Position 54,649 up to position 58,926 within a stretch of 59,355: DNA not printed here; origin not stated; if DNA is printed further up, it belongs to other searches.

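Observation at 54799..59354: Fibre proteins with an N-glycosylation sequon in every heptad of the stalk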

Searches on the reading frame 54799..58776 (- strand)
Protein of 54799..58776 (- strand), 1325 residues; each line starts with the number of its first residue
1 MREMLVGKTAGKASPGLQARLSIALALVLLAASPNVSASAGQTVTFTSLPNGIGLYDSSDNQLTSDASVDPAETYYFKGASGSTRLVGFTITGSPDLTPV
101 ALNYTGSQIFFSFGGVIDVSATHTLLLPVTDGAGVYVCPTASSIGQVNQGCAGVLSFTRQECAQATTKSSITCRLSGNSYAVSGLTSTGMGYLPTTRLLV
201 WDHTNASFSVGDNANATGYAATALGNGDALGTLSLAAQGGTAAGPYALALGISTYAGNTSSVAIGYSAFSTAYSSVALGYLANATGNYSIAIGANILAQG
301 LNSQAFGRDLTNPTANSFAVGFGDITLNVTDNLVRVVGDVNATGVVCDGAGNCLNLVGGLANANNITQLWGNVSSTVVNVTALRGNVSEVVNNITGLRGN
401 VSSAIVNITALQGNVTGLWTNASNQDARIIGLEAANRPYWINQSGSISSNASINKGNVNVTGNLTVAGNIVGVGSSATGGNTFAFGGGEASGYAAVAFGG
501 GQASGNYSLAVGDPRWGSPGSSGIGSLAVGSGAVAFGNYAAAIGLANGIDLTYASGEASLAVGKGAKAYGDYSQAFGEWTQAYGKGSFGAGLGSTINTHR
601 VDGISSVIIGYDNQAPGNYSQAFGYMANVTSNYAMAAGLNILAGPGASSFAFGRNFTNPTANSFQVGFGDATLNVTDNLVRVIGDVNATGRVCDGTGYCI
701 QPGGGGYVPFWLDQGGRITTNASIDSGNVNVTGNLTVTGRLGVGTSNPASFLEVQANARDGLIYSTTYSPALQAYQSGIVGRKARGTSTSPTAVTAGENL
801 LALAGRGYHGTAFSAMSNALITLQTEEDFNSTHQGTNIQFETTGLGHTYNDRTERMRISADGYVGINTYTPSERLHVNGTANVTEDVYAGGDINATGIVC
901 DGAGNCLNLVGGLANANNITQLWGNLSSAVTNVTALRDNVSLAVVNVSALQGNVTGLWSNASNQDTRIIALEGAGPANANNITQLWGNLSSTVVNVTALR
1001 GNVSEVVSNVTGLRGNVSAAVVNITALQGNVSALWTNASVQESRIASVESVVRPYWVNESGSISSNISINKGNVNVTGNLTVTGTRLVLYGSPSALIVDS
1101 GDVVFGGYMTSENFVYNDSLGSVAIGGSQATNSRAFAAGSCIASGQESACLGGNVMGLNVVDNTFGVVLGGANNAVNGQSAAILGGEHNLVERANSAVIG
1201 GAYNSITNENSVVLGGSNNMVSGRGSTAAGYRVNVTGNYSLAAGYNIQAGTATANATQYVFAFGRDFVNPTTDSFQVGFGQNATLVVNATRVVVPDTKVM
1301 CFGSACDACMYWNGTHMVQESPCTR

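Call 6: search_protein_families(library=pfam, proteins=[window:54799-58776:-], max_evalue=1)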
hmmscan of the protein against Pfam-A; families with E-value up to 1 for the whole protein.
window:54799-58776:- (1325 aa): 4 families
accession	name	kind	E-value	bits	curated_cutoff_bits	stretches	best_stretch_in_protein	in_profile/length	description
PF05658.19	YadA_head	-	3e-09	37.4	25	4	271-295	2-26/27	YadA head domain repeat (2 copies)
PF08702.15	Fib_alpha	-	0.099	13.3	29.9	0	367-416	76-126/143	Fibrinogen alpha/beta chain family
PF25014.1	NET2A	-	0.17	12.1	33.1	0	366-418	113-165/235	NET2A-like domain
PF14321.11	DUF4382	-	0.2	12.3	25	0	994-1078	21-107/136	Domain of unknown function (DUF4382)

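Call 7: search_protein_families(library=ncbifam, proteins=[window:54799-58776:-], max_evalue=1)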
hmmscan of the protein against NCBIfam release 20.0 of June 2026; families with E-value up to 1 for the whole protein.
window:54799-58776:- (1325 aa): 1 family
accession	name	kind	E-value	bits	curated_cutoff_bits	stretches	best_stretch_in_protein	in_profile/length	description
NF038218.1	IcmG_DotF_IVB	equivalog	0.00016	21.4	200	2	976-1057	113-194/266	type IVB secretion system protein IcmG/DotF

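Call 8: search_solved_structures(query=window:54799-58776:-, max_evalue=1, show_alignments=4)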
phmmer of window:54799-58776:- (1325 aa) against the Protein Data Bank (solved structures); distinct sequences matched with E-value up to 1: 11.
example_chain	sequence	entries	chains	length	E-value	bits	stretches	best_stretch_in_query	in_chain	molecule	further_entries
8ol4_A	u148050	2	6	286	4.1e-10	41.5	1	776-887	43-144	Cell wall surface anchor family protein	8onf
8oml_A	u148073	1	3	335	9.7e-10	40.3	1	780-881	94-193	Cell wall surface anchor family protein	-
3pr7_A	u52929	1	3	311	3.7e-08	35.1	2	1151-1252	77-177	UspA1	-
8on4_A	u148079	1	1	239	9e-08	33.8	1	785-881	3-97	Cell wall surface anchor family protein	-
2xqh_A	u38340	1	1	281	9.1e-05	23.8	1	553-695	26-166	IMMUNOGLOBULIN-BINDING PROTEIN EIBD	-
4lin_A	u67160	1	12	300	9.8e-05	23.7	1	933-1085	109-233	Tail needle protein gp26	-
1p9h_A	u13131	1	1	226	0.0014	19.9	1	248-325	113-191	Invasin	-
3wp8_A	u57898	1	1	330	0.009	17.2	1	200-411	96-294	Trimeric autotransporter adhesin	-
3ntn_A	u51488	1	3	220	0.0097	17.1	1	1194-1252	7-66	UspA1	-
3ult_A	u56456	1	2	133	0.016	16.4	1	1159-1262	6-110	Ice recrystallization inhibition protein-like protein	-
3s6l_A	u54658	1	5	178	0.2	12.8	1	445-629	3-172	Hep_Hag family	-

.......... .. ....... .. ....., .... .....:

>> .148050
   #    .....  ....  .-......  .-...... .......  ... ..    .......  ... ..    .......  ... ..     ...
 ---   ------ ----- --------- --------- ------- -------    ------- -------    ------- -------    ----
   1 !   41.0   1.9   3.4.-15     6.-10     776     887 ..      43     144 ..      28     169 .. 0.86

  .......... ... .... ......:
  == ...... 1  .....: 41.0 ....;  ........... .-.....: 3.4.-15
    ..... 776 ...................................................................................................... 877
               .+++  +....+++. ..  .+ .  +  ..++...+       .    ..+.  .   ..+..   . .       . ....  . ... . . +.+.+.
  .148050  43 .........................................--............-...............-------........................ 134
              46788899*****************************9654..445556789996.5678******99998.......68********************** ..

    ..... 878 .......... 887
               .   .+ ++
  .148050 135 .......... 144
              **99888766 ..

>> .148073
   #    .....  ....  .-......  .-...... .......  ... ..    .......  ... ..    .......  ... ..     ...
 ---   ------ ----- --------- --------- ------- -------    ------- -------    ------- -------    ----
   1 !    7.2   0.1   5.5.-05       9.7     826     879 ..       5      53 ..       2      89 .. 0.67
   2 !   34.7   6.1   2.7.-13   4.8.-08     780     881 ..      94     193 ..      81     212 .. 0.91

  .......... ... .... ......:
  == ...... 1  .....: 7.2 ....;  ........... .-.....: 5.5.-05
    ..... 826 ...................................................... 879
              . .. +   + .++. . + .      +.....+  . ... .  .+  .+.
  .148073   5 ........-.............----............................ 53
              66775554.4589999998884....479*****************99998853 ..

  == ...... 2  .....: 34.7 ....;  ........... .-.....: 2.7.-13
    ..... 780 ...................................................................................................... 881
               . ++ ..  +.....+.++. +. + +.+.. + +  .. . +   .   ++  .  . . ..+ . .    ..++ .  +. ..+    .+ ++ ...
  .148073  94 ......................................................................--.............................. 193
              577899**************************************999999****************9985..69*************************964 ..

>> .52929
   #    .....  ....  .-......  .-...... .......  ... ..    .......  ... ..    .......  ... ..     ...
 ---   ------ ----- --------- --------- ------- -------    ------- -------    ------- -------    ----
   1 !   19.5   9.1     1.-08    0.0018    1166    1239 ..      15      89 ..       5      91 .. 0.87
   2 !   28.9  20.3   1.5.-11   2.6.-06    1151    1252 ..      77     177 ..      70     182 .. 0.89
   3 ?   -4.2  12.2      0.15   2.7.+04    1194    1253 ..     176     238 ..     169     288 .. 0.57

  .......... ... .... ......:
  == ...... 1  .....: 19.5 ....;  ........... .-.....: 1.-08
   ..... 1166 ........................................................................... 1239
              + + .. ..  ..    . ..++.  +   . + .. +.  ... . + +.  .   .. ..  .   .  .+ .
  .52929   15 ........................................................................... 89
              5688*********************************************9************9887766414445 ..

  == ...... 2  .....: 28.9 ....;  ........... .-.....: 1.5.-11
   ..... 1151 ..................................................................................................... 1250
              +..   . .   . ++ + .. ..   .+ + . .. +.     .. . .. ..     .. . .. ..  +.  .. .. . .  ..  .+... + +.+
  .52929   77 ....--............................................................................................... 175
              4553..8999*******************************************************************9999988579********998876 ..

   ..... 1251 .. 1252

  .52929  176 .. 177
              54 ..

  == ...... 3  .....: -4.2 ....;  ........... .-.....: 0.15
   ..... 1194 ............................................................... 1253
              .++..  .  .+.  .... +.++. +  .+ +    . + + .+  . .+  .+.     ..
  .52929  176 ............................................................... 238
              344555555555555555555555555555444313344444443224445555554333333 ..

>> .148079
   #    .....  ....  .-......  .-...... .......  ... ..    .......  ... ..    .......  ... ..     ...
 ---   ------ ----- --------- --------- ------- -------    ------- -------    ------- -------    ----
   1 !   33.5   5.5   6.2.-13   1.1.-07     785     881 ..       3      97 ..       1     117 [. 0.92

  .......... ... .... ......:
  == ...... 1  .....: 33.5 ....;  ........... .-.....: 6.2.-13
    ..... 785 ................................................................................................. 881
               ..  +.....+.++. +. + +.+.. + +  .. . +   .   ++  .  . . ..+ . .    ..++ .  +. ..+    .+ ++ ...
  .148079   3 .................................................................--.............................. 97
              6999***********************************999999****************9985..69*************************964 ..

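Call 10: find_homologous_proteins(query=window:54799-58776:-, max_evalue=0.00001)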
Query window:54799-58776:- (1325 aa): 22 proteins with E <= 0.00001 among 8000 candidates.
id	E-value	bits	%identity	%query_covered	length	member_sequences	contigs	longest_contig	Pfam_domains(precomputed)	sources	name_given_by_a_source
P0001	0.0e+0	2830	100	100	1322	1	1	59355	PF05658.20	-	-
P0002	4.2e-262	891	70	10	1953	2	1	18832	PF05658.20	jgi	-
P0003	9.6e-114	400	37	33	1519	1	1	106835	-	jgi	jgi:hypothetical protein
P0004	2.9e-80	289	35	54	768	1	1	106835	PF05658.20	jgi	jgi:hypothetical protein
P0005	3.7e-23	100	29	34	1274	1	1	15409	PF05658.20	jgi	jgi:hypothetical protein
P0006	4.5e-11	60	35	9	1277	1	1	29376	PF26696.1,PF13884.12,PF05658.20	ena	-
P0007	3.8e-10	57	40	8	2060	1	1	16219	PF05658.20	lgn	-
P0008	1.3e-9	55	29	28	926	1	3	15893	PF13884.12,PF05658.20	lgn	-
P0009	2.0e-9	54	34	15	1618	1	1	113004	PF13884.12,PF05658.20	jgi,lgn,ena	-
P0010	5.5e-9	53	28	31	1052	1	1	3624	PF13884.12,PF05658.20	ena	-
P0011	1.4e-8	51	28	35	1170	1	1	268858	PF05658.20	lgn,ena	-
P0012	2.8e-8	50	33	20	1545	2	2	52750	PF05658.20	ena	-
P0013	8.4e-8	49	31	36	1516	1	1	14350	PF05658.20,PF13472.13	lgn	-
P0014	9.5e-8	49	33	11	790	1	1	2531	PF05658.20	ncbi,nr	ncbi:MAG: hypothetical protein HUJ86_03015, partial [Synergistes sp.]|nr:hypothetical protein [Syner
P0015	2.0e-7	48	40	7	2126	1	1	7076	PF13018.12,PF03895.22,PF05658.20,PF05662.20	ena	-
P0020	2.8e-6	44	37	7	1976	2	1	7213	PF13018.12,PF03895.22,PF05658.20,PF05662.20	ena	-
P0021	3.9e-6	43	39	8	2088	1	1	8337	PF13018.12,PF03895.22,PF05658.20,PF05662.20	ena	-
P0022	8.5e-6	42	26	34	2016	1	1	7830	PF13018.12,PF03895.22,PF05658.20,PF05662.20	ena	-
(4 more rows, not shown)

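Call 14: find_encoding_contigs(protein=P0003, flank=10000, max_places=3)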
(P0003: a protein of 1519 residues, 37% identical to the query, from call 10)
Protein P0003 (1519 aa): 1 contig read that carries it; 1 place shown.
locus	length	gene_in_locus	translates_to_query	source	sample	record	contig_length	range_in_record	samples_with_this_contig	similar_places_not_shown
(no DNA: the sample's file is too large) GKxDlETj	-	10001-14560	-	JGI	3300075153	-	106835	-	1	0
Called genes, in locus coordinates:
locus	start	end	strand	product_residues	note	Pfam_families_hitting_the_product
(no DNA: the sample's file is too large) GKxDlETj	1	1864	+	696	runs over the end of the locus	-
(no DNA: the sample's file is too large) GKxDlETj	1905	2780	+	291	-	PF01634:HisG, PF08029:HisG_C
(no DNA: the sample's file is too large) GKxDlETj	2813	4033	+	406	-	-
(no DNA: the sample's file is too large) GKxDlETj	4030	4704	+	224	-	PF01351:RNase_HII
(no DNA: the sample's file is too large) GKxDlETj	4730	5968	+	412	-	-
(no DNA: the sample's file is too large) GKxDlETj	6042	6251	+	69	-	-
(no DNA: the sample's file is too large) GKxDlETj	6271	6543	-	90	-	PF00736:EF1_GNE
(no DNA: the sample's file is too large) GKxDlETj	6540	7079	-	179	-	PF00252:Ribosomal_L16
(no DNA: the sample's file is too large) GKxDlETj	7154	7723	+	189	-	PF22167:PH0730-like_N, PF07848:PaaX (faint), PF14544:DUF4443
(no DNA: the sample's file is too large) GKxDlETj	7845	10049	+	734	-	-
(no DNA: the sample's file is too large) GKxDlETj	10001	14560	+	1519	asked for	-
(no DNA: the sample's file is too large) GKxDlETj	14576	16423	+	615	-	PF05658:YadA_head (faint)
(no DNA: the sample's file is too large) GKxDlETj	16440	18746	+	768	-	PF05658:YadA_head (weak)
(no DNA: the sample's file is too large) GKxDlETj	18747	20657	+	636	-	-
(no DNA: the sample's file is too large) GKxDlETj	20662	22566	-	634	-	PF01663:Phosphodiest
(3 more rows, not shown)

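Call 15: find_encoding_contigs(protein=P0002, flank=10000, max_places=3)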
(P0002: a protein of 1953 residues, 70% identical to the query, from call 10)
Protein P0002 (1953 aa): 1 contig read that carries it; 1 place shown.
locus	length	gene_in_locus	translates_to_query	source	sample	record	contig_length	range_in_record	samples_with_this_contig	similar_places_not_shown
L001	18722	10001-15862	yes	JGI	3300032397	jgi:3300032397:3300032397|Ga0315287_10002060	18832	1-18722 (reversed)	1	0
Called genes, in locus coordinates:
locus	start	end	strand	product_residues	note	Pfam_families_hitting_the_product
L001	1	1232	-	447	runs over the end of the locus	?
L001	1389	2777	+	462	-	PF00696:AA_kinase, PF13840:ACT_7, PF22468:ACT_9, PF01842:ACT, PF13840:ACT_7, PF22468:ACT_9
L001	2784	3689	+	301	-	PF26553:PDDEXK_19, PF01381:HTH_3, PF13560:HTH_31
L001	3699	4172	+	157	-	PF00011:HSP20 (weak)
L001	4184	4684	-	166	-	-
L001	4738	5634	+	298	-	PF01478:Peptidase_A24, PF06819:Arc_PepC (faint)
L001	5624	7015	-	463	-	PF04123:DUF373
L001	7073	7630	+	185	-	-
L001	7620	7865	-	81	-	PF05239:PRC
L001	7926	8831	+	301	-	PF04055:Radical_SAM, PF08608:Wyosine_form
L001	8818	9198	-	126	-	-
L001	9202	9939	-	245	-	PF06745:ATPase, PF13481:AAA_25, PF23442:DUF7125 (faint), PF06745:ATPase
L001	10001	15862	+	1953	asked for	PF05658:YadA_head (weak)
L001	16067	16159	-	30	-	-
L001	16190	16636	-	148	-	-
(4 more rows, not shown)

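Call 39: search_protein_families(library=pfam, proteins=[P0003, P0004], max_evalue=0.1)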
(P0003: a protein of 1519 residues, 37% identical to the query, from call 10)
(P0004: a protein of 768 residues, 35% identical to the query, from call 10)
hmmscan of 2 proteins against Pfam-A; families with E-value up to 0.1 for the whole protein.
P0003 (1519 aa): 2 families
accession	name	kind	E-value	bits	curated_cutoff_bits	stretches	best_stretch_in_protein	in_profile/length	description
PF05658.19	YadA_head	-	0.0063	17.3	25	2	1095-1118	1-24/27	YadA head domain repeat (2 copies)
PF21258.2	Glyco_hydro_120_ins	-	0.012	16.4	27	0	654-738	29-113/121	Glycoside hydrolase 120, insertion domain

P0004 (768 aa): 2 families
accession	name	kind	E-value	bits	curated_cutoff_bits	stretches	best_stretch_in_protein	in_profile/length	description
PF05658.19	YadA_head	-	6.9e-20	71.3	25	7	276-299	1-24/27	YadA head domain repeat (2 copies)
PF21300.2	LbR_Ice_bind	-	0.00046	20.7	30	2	398-482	13-95/97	Grass antifreeze beta roll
